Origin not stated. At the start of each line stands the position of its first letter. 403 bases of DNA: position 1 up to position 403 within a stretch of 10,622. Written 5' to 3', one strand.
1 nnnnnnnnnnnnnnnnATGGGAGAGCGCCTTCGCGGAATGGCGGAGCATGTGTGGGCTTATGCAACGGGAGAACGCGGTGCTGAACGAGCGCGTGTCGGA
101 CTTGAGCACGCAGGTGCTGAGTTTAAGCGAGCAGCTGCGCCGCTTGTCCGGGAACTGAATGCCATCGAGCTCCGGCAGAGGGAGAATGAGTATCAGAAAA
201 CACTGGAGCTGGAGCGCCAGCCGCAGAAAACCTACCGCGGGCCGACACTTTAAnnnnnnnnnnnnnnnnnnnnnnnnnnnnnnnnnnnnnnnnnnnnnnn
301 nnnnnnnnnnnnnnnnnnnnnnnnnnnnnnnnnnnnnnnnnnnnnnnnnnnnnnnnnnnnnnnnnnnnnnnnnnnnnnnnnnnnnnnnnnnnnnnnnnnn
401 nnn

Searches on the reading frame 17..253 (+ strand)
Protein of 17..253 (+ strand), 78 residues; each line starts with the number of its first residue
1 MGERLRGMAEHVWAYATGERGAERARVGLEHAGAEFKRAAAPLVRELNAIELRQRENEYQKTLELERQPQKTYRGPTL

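Call 48: search_protein_families(library=ncbifam, proteins=[window:17-253:+], max_evalue=0.01)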
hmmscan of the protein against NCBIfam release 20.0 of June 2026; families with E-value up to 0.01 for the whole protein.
window:17-253:+ (78 aa): 1 family
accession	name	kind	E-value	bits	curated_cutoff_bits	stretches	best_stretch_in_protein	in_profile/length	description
NF047848.1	relax_MbeA_E1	exception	2.4e-30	106.2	500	1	1-73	423-497/497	plasmid mobilization relaxase MbeA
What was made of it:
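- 1..773 (+): ColE1-type mobilisation region (mbeA 3' end, mbeD). MbeA C-terminus (call 48).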
